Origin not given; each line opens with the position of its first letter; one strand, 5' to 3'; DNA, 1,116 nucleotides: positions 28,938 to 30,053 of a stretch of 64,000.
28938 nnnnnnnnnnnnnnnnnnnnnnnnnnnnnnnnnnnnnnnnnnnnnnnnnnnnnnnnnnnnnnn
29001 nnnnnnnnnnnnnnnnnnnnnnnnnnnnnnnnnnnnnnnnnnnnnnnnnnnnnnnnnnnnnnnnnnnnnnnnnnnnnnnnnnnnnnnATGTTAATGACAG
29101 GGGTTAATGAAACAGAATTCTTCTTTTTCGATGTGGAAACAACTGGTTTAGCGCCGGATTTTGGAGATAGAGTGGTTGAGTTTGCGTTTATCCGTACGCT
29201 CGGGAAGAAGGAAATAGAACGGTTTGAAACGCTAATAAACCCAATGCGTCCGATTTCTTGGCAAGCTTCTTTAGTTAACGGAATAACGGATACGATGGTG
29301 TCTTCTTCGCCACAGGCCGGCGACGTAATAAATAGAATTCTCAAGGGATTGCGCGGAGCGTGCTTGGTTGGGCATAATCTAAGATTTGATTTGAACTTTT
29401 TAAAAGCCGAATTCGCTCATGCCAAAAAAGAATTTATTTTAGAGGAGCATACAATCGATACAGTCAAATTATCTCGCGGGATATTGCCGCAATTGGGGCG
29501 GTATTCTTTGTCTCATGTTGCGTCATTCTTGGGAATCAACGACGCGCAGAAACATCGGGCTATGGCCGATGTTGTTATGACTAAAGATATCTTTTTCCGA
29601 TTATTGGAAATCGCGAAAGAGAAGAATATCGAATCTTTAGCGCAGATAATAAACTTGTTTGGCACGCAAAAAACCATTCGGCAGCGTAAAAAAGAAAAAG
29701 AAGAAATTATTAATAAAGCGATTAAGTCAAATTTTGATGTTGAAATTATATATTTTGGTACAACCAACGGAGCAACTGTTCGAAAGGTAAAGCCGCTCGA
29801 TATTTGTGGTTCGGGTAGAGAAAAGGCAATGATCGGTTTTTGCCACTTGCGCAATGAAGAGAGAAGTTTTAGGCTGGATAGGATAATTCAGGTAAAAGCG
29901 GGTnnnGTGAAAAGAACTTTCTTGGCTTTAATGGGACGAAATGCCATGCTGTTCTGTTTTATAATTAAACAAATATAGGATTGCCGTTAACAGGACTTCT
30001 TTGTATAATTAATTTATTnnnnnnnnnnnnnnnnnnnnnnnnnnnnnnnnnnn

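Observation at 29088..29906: DnaQ-like DEDDh exonuclease with a C-terminal WYL sensor domain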

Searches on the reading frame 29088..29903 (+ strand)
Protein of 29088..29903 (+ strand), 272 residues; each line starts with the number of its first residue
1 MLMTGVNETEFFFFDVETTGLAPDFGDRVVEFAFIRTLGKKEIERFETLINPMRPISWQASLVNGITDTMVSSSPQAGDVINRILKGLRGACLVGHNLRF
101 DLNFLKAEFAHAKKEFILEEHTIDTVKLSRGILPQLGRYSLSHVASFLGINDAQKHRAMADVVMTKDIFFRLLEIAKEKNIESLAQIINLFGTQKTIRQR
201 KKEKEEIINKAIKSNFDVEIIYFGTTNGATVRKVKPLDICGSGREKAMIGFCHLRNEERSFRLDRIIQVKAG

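Call 3: search_protein_families(library=pfam, proteins=[window:29088-29903:+], max_evalue=1)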
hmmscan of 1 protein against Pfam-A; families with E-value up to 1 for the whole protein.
window:29088-29903:+ (272 aa): 5 families
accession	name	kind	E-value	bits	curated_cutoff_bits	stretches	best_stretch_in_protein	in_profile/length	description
PF00929.31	RNase_T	-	6.5e-31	108.5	24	1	13-169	2-164/164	Exonuclease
PF13280.12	WYL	-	1.7e-09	38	21.8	1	207-270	5-69/70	WYL domain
PF13482.12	RNase_H_2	-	1.2e-05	25.7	22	1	13-156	2-121/165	RNase_H superfamily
PF21762.3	DEDDh_C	-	6.8e-05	23.5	27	1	88-169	105-185/188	DNA polymerase III subunit epsilon-like, C-terminal domain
PF01612.26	DNA_pol_A_exo1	-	0.016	15.4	23.6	1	90-118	76-104/173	3'-5' exonuclease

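Call 4: search_protein_families(library=ncbifam, proteins=[window:29088-29903:+], max_evalue=1)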
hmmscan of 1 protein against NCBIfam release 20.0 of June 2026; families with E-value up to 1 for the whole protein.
window:29088-29903:+ (272 aa): 34 families (the best 25 are shown)
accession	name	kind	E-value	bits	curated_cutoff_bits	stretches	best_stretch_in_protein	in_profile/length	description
NF005906.0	PRK07883.1-4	equivalog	1.1e-42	146.2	495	1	6-207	3-201/563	DEDD exonuclease domain-containing protein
NF001688.0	PRK00448.1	equivalog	3.9e-41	140.7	873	1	6-210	420-622/1445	PolC-type DNA polymerase III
TIGR01405.1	polC_Gram_pos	equivalog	2.7e-39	134.7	1043.45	1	6-210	186-388/1211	DNA polymerase III subunit alpha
NF005981.0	PRK08074.1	equivalog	5.7e-36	123.9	789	1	9-193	3-186/931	ATP-dependent DNA helicase DinG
NF005905.0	PRK07883.1-3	equivalog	1.2e-35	123.2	508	1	4-207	19-219/581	DEDD exonuclease domain-containing protein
NF005907.0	PRK07883.1-5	equivalog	2.6e-32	112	454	1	6-203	25-221/584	DEDD exonuclease domain-containing protein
NF005289.0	PRK06807.1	equivalog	5e-31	108.1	335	1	9-221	8-221/313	3'-5' exonuclease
TIGR01407.1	dinG_rel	hypoth_equivalog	2.4e-30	105.5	547.7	1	13-211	4-198/889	putative DnaQ family exonuclease/DinG family helicase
NF005836.0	PRK07740.1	equivalog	2.5e-29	102.4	261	1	6-188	56-238/244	hypothetical protein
NF006316.0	PRK08517.1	equivalog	5.9e-29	101.2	247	1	4-205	65-261/270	3'-5' exonuclease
NF004964.0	PRK06310.1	equivalog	1.2e-28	100.2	236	1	3-188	1-184/250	DNA polymerase III subunit epsilon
TIGR01406.1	dnaQ_proteo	equivalog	4e-26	92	222.7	1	14-204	5-200/231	DNA polymerase III subunit epsilon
NF005904.0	PRK07883.1-2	equivalog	1.3e-25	89.7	969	1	7-203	28-224/584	DEDD exonuclease domain-containing protein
TIGR00573.1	dnaq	subfamily_domain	1.9e-25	89.7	71.5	1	8-213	6-199/217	exonuclease, DNA polymerase III, epsilon subunit family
NF004719.0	PRK06063.1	equivalog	9.4e-24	83.9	389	1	9-182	16-186/331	DEDDh family exonuclease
NF004316.1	PRK05711.1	equivalog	2.9e-23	82.7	196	1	14-202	6-199/234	DNA polymerase III subunit epsilon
NF004963.0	PRK06309.1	equivalog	6.2e-23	81.6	245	1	11-184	4-174/232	DNA polymerase III subunit epsilon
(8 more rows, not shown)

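Call 5: search_protein_families(library=padloc, proteins=[window:29088-29903:+], max_evalue=1)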
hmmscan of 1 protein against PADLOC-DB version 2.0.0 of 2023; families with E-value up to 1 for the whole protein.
window:29088-29903:+ (272 aa): 8 families
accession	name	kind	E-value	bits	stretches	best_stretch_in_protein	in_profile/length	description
PDLC05027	PDC-S48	-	1.1e-38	131.4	1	9-180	4-174/411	-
PDLC01247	DEDDh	-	5.2e-35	119.1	1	13-169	2-138/139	"CAS-I,CAS-II,CAS-III,CAS-IV,CAS-V,CAS-VI; associated"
PDLC05028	PDC-S48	-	2.8e-29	100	1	8-178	17-185/512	-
PDLC01457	WYL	-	8.5e-13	46.4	1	198-270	120-192/229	"CAS-I,CAS-II,CAS-III,CAS-IV,CAS-V,CAS-VI; associated_signaling"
PDLC03787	RTasWYL-YodC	-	6.1e-10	36.8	1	175-270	250-348/354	DRT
PDLC01652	WYL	-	7.2e-08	30.9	1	205-269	20-77/162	"CAS-I,CAS-II,CAS-III,CAS-IV,CAS-V,CAS-VI; associated_signaling"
PDLC03817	RTasSbcB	-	0.00023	18.3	1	11-110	2-109/436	DRT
PDLC03489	REase_II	-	0.015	12.9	1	154-200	107-152/258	Type II restriction enzyme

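Call 7: find_homologous_proteins(query=window:29088-29903:+)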
Query window:29088-29903:+ (272 aa): 1212 proteins with E <= 0.001 among 1851 candidates; the best 120 are listed.
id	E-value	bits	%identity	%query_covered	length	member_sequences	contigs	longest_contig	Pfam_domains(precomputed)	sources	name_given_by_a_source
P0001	9.0e-174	594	100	99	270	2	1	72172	PF00929.32,PF13482.13,PF13280.13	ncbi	-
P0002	3.5e-74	268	49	99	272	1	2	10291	PF00929.32,PF13280.13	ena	-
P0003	1.8e-72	262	46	97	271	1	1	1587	PF00929.32,PF13280.13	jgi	-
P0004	3.6e-72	261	45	98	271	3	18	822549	PF00929.32,PF13280.13,PF21762.4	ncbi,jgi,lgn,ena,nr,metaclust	ncbi:MAG: hypothetical protein A2Y03_06860 [Omnitrophica WOR_2 bacterium GWF2_38_59]|nr:MAG: hypothe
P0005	7.7e-72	260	44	99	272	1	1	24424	PF00929.32,PF13280.13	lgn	-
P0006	1.8e-69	252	46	99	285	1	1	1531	PF00929.32,PF13280.13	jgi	jgi:DNA polymerase III epsilon subunit family exonuclease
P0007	3.4e-69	251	46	97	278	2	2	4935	PF00929.32,PF13482.13,PF13280.13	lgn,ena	-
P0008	5.8e-65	238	43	98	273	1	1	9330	PF00929.32,PF13280.13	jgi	-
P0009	1.4e-64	236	44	99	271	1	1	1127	PF00929.32,PF13482.13,PF13280.13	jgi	jgi:DNA polymerase III epsilon subunit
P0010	1.6e-64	236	45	97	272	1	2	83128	PF00929.32,PF13280.13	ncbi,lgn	-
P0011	4.0e-64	235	43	99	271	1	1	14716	PF00929.32,PF13280.13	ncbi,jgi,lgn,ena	ncbi:MAG: exonuclease domain-containing protein [Candidatus Omnitrophota bacterium]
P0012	6.4e-64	234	43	98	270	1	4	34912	PF00929.32,PF13280.13,PF21762.4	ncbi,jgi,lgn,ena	-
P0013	9.3e-63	230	41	99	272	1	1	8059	PF00929.32,PF13280.13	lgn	-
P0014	3.0e-62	229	43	99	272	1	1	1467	PF00929.32,PF13482.13,PF13280.13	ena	-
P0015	2.6e-61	226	42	99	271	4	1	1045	PF00929.32,PF13280.13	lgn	-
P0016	2.7e-61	226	43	96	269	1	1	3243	PF00929.32,PF13280.13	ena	-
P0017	3.1e-60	222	41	98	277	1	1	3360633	PF00929.32,PF13280.13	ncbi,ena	-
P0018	4.9e-60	221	41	97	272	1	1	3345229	PF00929.32,PF13280.13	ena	-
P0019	1.6e-59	220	43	98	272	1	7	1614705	PF00929.32,PF13280.13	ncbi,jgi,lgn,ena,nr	ncbi:MAG TPA: exonuclease domain-containing protein [Candidatus Omnitrophota bacterium]|nr:exonuclea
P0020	2.4e-59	219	39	98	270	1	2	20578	PF00929.32,PF13280.13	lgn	-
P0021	4.5e-59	218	42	99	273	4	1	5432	PF00929.32,PF13482.13,PF13280.13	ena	-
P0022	6.0e-58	215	41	99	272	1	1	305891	PF00929.32,PF13280.13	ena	-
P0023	3.3e-57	212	44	96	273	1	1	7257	PF00929.32,PF13280.13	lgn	-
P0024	3.4e-57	212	40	99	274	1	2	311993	PF00929.32,PF13280.13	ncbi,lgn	-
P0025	5.6e-57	211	41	99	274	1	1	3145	PF00929.32,PF13482.13,PF13280.13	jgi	jgi:DNA polymerase III epsilon subunit family exonuclease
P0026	1.1e-56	210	39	99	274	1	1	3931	PF00929.32,PF13280.13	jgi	jgi:DNA polymerase III epsilon subunit family exonuclease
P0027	1.7e-56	210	37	97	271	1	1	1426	PF00929.32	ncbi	-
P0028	2.3e-56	209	44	96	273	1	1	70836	PF00929.32,PF13482.13,PF13280.13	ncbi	-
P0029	4.4e-56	208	40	98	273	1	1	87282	PF00929.32,PF13280.13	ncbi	ncbi:exonuclease domain-containing protein [Candidatus Omnitrophota bacterium]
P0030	1.0e-55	207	39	99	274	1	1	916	PF00929.32,PF13482.13,PF13280.13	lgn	-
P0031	1.4e-55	207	40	99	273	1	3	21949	PF00929.32,PF13482.13,PF13280.13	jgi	-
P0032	2.2e-55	206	40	100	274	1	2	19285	PF00929.32,PF13280.13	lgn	-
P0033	2.7e-55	206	42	96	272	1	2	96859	PF00929.32,PF13280.13,PF21762.4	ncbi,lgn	-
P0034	3.1e-54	202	37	99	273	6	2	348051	PF00929.32,PF13280.13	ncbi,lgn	-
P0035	3.5e-54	202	40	98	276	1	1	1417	PF00929.32,PF13280.13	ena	-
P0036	4.3e-54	202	42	99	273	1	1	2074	PF00929.32,PF13280.13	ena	-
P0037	1.7e-53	200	42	99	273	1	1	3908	PF00929.32,PF13280.13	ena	-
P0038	2.1e-53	200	39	99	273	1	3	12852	PF00929.32,PF13482.13,PF13280.13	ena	-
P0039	4.7e-53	199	41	99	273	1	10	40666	PF00929.32,PF13482.13,PF13280.13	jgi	-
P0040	1.6e-52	197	39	97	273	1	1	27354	PF00929.32,PF13280.13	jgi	jgi:DNA polymerase III epsilon subunit family exonuclease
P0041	3.6e-51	192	40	98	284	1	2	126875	PF00929.32,PF13280.13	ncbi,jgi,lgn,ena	-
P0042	1.1e-50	191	49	72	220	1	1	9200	PF00929.32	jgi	-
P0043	4.7e-49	185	39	96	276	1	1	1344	PF00929.32,PF13280.13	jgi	-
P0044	1.5e-48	184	49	70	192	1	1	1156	PF00929.32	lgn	-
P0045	7.1e-48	182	40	100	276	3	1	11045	PF00929.32,PF13280.13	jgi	jgi:DNA polymerase-3 subunit epsilon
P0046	2.3e-47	180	39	100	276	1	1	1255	PF00929.32,PF13280.13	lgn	-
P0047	3.0e-47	180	39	97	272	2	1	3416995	PF00929.32,PF13482.13,PF13280.13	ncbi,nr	ncbi:MAG: WYL domain-containing protein [Deltaproteobacteria bacterium]|nr:MAG: WYL domain-containin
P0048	7.1e-47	178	49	66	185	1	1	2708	PF00929.32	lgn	-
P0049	1.0e-46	178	43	73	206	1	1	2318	PF00929.32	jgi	-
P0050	1.4e-46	177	45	69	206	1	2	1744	PF00929.32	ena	-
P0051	1.4e-46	177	45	69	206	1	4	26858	PF00929.32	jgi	jgi:DNA polymerase III epsilon subunit family exonuclease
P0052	1.5e-46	177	45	69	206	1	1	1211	PF00929.32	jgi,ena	-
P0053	1.6e-46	177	39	97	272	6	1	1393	PF00929.32,PF13482.13,PF13280.13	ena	-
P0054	1.8e-46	177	44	69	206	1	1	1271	PF00929.32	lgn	-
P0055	2.7e-46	176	43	72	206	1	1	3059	PF00929.32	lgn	-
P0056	2.9e-46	176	37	98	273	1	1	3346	PF00929.32,PF13280.13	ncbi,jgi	jgi:DNA polymerase III epsilon subunit family exonuclease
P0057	3.0e-46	176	39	97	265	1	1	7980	PF00929.32,PF01612.27,PF13482.13,PF13280.13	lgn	-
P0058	4.9e-46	176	45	69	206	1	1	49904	PF00929.32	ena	-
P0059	6.1e-46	175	44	69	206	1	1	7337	PF00929.32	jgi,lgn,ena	-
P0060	7.0e-46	175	43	70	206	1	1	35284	PF00929.32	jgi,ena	-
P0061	7.7e-46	175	44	69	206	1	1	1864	PF00929.32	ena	-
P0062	8.6e-46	175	37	98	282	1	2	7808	PF00929.32,PF13280.13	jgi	jgi:DNA polymerase-3 subunit epsilon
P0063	1.0e-45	174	43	72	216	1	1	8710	PF00929.32,PF01612.27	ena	-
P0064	1.2e-45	174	38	97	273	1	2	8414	PF00929.32,PF13280.13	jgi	jgi:DNA polymerase-3 subunit epsilon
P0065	1.3e-45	174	44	69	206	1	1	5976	PF00929.32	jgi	-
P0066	1.9e-45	174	36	99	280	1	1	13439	PF00929.32,PF13280.13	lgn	-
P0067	1.9e-45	174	46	69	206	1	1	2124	PF00929.32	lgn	-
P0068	2.3e-45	173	44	72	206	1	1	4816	PF00929.32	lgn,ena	-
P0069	2.4e-45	173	44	72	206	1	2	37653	PF00929.32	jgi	jgi:DNA polymerase III epsilon subunit family exonuclease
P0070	2.4e-45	173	37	97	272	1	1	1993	PF00929.32,PF13280.13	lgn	-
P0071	3.0e-45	173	42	74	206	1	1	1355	PF00929.32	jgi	jgi:DNA polymerase III epsilon subunit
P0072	3.6e-45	173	49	68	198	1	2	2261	PF00929.32,PF01612.27,PF13482.13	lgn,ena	-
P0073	3.8e-45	173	44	69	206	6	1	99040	PF00929.32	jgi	jgi:DNA polymerase III epsilon subunit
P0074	4.8e-45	172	45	69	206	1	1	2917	PF00929.32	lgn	-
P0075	5.2e-45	172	38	98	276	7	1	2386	PF00929.32,PF13280.13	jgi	jgi:DNA polymerase-3 subunit epsilon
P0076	5.7e-45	172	43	74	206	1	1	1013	PF00929.32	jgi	jgi:DNA polymerase III epsilon subunit family exonuclease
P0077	5.8e-45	172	43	69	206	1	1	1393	PF00929.32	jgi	jgi:DNA polymerase III epsilon subunit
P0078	7.6e-45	172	43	71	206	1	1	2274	PF00929.32,PF13482.13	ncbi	-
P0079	7.6e-45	172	38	99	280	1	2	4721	PF00929.32,PF13280.13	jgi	jgi:DNA polymerase-3 subunit epsilon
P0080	9.2e-45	171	42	72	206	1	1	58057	PF00929.32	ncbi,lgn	-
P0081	9.4e-45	171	43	71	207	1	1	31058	PF00929.32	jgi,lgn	-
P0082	9.5e-45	171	43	69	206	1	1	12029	PF00929.32,PF01612.27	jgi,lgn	-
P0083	1.0e-44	171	44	69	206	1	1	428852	PF00929.32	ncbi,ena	-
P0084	1.0e-44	171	43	73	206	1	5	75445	PF00929.32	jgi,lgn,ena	-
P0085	1.0e-44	171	47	66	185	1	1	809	PF00929.32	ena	-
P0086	1.1e-44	171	41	74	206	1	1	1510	PF00929.32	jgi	jgi:DNA polymerase III epsilon subunit family exonuclease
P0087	1.2e-44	171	44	69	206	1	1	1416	PF00929.32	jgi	jgi:DNA polymerase III epsilon subunit family exonuclease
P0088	1.2e-44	171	44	69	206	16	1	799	PF00929.32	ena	-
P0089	1.2e-44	171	44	69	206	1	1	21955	PF00929.32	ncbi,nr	ncbi:MAG: 3'-5' exonuclease [Candidatus Omnitrophica bacterium]|nr:3'-5' exonuclease [Candidatus Omn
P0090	1.3e-44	171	41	72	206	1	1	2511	PF00929.32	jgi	jgi:DNA polymerase-3 subunit alpha (Gram-positive type)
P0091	1.4e-44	171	37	98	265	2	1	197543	PF00929.32,PF13482.13,PF13280.13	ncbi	-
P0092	1.4e-44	171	44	69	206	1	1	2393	PF00929.32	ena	-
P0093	1.5e-44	171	38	98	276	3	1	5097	PF00929.32,PF13280.13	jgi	jgi:DNA polymerase-3 subunit epsilon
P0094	1.6e-44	171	44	69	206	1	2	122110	PF00929.32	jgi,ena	-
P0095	1.8e-44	170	38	98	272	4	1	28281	PF00929.32,PF13280.13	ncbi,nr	ncbi:MAG: WYL domain-containing protein [Candidatus Omnitrophica bacterium]|nr:WYL domain-containing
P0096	1.9e-44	170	39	99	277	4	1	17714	PF00929.32,PF13482.13,PF13280.13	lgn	-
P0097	1.9e-44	170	40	95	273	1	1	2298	PF00929.32,PF13482.13,PF13280.13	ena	-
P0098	2.2e-44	170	39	96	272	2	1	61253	PF00929.32,PF13280.13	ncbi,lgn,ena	-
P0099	2.2e-44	170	43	69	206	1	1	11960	PF00929.32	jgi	jgi:DNA polymerase III epsilon subunit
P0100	2.2e-44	170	44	69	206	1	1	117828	PF00929.32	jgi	jgi:DNA polymerase-3 subunit alpha (Gram-positive type)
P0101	2.6e-44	170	41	73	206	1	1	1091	PF00929.32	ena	-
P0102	3.0e-44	170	35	99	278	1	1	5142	PF00929.32,PF13280.13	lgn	-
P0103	3.0e-44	170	44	69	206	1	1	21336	PF00929.32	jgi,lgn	-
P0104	3.1e-44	170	38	100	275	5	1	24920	PF00929.32,PF13482.13,PF13280.13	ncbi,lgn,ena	-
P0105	3.1e-44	170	41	74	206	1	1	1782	PF00929.32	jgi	jgi:DNA polymerase III epsilon subunit family exonuclease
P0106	3.1e-44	170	38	98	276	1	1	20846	PF00929.32,PF13280.13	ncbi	-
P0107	3.2e-44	170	40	74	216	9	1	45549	PF00929.32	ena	-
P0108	3.7e-44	169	44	69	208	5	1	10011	PF00929.32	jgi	jgi:DNA polymerase III epsilon subunit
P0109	3.9e-44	169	43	69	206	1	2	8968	PF00929.32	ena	-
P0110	4.1e-44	169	43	69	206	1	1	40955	PF00929.32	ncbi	-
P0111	4.2e-44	169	35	98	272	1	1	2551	PF00929.32,PF13482.13,PF13280.13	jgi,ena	-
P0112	4.5e-44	169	43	69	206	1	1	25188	PF00929.32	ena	-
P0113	5.3e-44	169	43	70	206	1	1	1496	PF00929.32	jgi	-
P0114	5.6e-44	169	41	73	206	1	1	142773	PF00929.32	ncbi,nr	ncbi:MAG: 3'-5' exonuclease [Candidatus Omnitrophica bacterium]|nr:3'-5' exonuclease [Candidatus Omn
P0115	5.8e-44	169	42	73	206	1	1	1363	PF00929.32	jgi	jgi:DNA polymerase III epsilon subunit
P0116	6.1e-44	169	41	72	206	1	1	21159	PF00929.32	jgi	jgi:DNA polymerase III epsilon subunit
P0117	6.2e-44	169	40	74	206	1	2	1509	PF00929.32,PF01612.27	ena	-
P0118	6.2e-44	169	42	69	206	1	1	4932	PF00929.32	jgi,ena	-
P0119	6.3e-44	169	42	73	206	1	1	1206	PF00929.32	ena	-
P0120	6.4e-44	169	42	71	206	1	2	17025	PF00929.32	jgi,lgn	-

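Call 9: find_encoding_contigs(protein=P0001, flank=10000, max_places=3)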
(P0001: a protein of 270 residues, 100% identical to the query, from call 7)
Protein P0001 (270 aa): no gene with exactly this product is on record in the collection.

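Call 12: find_encoding_contigs(protein=P0004, flank=6000, max_places=3)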
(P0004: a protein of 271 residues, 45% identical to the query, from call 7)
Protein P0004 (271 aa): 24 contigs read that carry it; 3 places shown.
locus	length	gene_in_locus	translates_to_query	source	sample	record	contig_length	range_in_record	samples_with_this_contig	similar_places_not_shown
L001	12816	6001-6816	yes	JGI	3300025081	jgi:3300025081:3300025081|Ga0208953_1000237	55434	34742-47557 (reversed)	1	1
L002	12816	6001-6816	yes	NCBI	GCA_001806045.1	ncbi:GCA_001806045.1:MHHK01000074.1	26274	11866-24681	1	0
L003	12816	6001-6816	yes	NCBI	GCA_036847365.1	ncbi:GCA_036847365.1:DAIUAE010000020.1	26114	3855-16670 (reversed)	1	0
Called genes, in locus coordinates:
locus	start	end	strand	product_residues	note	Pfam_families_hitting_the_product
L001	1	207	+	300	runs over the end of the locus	PF14257:DUF4349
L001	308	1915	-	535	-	-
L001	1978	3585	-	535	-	-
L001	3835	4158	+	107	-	PF01588:tRNA_bind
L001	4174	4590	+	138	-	PF01894:YjbQ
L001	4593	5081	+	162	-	PF03692:CxxCxxCC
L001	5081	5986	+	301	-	PF09924:LPG_synthase_C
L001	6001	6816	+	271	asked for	PF00929:RNase_T, PF21762:DEDDh_C (weak), PF13280:WYL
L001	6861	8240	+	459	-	PF04715:, PF00425:Chorismate_bind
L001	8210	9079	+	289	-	PF01063:Aminotran_4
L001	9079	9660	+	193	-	-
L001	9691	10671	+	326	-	-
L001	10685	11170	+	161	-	PF13412:HTH_24, PF01037:AsnC_trans_reg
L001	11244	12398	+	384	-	PF00155:Aminotran_1_2, PF01041:DegT_DnrJ_EryC1 (weak)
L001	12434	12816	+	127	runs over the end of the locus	PF13431:TPR_17 (faint)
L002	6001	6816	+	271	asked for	PF00929:RNase_T, PF21762:DEDDh_C (weak), PF13280:WYL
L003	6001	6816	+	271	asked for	PF00929:RNase_T, PF21762:DEDDh_C (weak), PF13280:WYL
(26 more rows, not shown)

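Call 13: find_encoding_contigs(protein=P0017, flank=6000, max_places=2)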
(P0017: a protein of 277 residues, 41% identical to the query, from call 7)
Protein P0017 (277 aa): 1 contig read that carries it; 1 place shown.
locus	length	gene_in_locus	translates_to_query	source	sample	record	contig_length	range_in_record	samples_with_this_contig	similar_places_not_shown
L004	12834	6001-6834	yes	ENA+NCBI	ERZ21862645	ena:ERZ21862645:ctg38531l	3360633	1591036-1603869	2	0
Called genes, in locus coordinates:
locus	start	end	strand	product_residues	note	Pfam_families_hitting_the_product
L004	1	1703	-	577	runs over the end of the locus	PF13231:PMT_2 (weak)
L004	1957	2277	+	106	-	PF01588:tRNA_bind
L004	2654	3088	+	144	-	-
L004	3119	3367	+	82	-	-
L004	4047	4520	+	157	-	PF01894:YjbQ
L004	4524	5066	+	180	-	-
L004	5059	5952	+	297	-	PF09924:LPG_synthase_C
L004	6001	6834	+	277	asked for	PF00929:RNase_T, PF13280:WYL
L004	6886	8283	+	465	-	PF04715:, PF00425:Chorismate_bind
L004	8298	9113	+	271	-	PF01063:Aminotran_4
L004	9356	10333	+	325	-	-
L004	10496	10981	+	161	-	PF13412:HTH_24, PF01037:AsnC_trans_reg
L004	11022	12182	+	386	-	PF00155:Aminotran_1_2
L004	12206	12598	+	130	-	PF13181:TPR_8 (faint), PF13431:TPR_17 (faint), PF07719:TPR_2 (faint), PF13176:TPR_7 (faint)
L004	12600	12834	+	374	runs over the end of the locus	PF16491:Peptidase_M48_N, PF01435:Peptidase_M48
